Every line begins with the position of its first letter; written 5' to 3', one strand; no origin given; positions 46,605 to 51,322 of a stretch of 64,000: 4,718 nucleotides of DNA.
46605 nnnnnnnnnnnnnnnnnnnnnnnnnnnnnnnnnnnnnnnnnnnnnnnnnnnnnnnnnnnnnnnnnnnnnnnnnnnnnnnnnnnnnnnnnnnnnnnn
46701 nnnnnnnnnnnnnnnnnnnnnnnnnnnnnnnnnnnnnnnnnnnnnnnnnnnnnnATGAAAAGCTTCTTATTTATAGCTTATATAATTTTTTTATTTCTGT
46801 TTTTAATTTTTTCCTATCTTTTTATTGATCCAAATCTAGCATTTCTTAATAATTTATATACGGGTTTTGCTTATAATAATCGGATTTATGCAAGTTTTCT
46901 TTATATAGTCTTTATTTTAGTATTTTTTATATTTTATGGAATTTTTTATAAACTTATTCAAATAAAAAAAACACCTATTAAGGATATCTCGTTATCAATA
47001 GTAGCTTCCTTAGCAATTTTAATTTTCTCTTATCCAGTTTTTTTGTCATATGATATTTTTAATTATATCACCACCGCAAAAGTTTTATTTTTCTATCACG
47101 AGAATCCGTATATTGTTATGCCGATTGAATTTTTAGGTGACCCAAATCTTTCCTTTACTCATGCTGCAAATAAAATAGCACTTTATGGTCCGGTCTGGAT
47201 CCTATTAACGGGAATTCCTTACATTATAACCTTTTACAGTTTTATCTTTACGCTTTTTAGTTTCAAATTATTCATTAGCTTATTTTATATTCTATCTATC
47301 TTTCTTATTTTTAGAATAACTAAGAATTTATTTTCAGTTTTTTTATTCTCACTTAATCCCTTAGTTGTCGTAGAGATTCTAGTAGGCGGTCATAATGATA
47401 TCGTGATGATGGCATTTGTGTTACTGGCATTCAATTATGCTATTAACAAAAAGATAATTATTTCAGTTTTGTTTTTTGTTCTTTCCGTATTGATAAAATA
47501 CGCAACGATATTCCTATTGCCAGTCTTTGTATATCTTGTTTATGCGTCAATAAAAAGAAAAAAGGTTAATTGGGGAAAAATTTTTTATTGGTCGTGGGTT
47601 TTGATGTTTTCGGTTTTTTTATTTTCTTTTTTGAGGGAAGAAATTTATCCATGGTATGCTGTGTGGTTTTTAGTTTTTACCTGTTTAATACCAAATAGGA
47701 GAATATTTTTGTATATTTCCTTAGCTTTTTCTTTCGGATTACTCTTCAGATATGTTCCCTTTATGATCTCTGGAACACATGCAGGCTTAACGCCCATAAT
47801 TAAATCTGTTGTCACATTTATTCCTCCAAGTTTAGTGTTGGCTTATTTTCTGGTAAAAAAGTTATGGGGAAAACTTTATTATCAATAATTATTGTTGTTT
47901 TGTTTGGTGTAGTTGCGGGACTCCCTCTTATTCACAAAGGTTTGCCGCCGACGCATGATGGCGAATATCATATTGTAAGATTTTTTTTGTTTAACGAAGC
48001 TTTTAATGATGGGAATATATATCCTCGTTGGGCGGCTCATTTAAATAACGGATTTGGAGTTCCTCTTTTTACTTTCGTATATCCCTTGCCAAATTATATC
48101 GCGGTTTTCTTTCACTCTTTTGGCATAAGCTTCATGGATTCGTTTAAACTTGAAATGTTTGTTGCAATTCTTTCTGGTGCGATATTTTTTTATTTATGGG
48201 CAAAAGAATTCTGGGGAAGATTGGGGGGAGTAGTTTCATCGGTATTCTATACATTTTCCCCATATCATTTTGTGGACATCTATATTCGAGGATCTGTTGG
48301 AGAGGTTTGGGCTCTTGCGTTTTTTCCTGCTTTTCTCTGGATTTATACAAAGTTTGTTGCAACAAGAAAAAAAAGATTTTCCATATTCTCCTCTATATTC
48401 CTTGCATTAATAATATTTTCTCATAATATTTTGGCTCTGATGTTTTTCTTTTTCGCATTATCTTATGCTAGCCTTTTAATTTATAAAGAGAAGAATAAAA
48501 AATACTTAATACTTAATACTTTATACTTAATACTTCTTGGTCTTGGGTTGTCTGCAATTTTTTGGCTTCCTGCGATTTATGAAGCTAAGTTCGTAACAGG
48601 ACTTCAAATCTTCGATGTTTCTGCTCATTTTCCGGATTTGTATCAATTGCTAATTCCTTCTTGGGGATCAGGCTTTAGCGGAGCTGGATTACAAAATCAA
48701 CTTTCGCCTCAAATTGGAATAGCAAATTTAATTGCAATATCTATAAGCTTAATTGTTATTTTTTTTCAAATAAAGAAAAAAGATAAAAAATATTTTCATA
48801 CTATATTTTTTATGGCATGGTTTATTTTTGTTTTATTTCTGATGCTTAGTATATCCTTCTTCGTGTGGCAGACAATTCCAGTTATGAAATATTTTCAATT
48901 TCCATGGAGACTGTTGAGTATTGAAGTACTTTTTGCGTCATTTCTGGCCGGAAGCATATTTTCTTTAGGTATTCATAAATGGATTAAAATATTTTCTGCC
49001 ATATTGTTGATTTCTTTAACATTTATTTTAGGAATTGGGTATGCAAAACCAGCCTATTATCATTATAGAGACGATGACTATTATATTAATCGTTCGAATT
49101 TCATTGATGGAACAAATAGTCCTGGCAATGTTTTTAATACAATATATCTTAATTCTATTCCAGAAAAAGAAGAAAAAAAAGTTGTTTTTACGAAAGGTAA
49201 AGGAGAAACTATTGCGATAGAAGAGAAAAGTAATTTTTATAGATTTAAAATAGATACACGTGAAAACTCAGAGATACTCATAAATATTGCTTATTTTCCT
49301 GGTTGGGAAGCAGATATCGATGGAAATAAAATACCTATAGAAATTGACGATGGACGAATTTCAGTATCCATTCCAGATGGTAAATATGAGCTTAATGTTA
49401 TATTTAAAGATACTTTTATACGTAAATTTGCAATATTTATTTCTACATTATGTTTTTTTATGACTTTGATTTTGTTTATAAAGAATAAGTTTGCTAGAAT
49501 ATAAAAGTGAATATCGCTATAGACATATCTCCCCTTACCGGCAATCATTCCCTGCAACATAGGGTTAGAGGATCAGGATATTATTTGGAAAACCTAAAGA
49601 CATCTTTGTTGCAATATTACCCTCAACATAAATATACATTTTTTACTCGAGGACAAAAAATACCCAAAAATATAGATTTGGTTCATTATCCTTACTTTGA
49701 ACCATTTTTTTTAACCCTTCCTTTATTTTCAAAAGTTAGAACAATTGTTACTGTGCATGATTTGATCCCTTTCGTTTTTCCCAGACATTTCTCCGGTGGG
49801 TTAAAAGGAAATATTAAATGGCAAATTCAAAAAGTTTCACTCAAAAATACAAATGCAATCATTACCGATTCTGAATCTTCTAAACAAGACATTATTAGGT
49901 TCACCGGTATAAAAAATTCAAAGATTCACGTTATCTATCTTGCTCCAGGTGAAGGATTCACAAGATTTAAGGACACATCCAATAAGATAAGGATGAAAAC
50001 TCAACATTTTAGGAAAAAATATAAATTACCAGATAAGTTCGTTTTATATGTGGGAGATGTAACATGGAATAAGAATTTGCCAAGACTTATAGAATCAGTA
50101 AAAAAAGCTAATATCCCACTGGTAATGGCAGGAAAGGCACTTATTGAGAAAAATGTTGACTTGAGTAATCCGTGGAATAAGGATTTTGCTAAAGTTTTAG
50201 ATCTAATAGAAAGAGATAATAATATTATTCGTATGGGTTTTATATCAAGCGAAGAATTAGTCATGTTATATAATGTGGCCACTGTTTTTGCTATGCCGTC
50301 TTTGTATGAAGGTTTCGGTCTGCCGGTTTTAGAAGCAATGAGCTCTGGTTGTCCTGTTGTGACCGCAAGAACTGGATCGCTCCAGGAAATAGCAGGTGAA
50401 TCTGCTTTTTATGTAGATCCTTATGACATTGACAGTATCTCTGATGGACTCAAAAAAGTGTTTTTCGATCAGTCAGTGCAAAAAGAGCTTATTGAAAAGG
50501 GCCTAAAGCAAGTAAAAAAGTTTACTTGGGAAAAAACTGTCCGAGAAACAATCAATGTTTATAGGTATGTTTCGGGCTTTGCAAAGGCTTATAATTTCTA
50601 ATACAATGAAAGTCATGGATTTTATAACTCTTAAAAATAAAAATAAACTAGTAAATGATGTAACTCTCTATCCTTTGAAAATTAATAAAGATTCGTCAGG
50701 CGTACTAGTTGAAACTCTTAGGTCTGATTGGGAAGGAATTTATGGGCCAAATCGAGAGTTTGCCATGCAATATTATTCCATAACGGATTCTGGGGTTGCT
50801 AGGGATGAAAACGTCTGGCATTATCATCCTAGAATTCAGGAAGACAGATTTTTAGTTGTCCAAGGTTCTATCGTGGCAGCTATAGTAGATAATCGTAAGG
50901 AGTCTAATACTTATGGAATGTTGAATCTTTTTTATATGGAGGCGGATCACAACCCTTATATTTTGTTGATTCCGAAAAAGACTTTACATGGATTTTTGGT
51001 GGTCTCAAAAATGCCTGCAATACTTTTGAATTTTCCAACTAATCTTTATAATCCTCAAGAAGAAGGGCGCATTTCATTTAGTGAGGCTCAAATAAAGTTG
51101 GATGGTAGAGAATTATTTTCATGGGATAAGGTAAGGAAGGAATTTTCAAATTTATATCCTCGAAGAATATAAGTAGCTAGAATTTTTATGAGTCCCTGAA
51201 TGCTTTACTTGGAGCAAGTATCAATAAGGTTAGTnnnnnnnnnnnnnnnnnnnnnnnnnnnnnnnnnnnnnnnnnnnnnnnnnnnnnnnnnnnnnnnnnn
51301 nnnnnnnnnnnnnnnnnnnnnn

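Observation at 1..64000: Hyper-expanded surface-glycosylation supercluster: 24 GT-C-like polytopic membrane genes from six families in one 64-kb window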

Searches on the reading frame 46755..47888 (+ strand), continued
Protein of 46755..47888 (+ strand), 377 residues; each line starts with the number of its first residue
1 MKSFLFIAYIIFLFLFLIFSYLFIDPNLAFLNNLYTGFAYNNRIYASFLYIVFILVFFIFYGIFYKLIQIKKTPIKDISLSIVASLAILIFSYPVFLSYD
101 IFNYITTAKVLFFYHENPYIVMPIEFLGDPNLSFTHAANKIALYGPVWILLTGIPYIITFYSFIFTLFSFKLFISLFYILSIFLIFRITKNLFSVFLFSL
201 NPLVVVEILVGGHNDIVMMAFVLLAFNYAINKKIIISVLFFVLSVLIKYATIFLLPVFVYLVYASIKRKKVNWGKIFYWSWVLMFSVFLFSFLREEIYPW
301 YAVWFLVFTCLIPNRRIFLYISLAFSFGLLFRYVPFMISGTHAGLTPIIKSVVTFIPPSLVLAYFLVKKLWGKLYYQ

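Call 72: find_encoding_contigs(protein=P0032, flank=10000, max_places=2)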
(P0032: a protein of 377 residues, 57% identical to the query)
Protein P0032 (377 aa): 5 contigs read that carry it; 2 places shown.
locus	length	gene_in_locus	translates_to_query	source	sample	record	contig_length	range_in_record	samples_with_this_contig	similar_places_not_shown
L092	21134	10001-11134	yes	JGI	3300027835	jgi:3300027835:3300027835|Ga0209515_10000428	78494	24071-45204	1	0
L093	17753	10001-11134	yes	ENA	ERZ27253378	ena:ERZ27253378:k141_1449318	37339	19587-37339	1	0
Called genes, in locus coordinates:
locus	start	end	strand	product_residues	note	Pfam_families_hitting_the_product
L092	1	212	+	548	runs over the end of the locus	PF02366:PMT, PF13231:PMT_2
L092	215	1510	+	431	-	PF13231:PMT_2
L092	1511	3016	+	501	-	PF13231:PMT_2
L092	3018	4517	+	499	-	PF13231:PMT_2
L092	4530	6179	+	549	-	PF10131:PTPS_related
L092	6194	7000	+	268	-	PF00535:Glycos_transf_2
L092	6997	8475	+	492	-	PF13231:PMT_2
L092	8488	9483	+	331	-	PF01073:3Beta_HSD, PF01370:Epimerase, PF02719:Polysacc_synt_2, PF04321:RmlD_sub_bind, PF05368:NmrA (weak), PF07993:NAD_binding_4 (weak), PF13460:NAD_binding_10, PF16363:GDP_Man_Dehyd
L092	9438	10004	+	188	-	PF18915:DUF5667 (weak)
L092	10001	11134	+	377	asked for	PF26314:MptA_B_family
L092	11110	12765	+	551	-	PF10131:PTPS_related, PF09586:YfhO (weak)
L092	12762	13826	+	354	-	PF13439:Glyco_transf_4, PF13579:Glyco_trans_4_4 (weak), PF00534:Glycos_transf_1, PF13692:Glyco_trans_1_4, PF13524:Glyco_trans_1_2 (weak), PF20706:GT4-conflict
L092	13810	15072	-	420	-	PF01266:DAO (weak), PF01593:Amino_oxidase, PF13450:NAD_binding_8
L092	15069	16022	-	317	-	PF00535:Glycos_transf_2, PF10111:Glyco_tranf_2_2 (weak)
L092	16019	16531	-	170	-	PF02779:Transket_pyr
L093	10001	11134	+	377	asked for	PF26314:MptA_B_family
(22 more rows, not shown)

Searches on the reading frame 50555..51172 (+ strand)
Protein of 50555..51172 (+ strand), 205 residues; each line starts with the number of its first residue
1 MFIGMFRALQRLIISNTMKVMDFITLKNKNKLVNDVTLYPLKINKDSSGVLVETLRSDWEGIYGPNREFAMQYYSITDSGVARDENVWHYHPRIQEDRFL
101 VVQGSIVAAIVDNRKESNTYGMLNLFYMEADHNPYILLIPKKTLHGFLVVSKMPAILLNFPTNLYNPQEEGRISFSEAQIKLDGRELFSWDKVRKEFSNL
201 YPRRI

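Call 7: search_protein_families(library=pfam, proteins=[window:50555-51172:+], max_evalue=0.01)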
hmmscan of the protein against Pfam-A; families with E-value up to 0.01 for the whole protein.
window:50555-51172:+ (205 aa): 1 family
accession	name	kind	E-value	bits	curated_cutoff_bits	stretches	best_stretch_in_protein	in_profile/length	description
PF00908.23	dTDP_sugar_isom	-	7.5e-17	62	27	1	33-183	4-151/168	dTDP-4-dehydrorhamnose 3,5-epimerase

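Call 34: search_protein_families(library=ncbifam, proteins=[window:50555-51172:+], max_evalue=0.00001)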
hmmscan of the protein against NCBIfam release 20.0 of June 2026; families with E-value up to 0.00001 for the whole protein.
window:50555-51172:+ (205 aa): 1 family
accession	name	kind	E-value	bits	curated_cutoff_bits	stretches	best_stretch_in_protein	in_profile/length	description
TIGR01221.1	rmlC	equivalog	2.5e-14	53.5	155.75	1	32-183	6-153/176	dTDP-4-dehydrorhamnose 3,5-epimerase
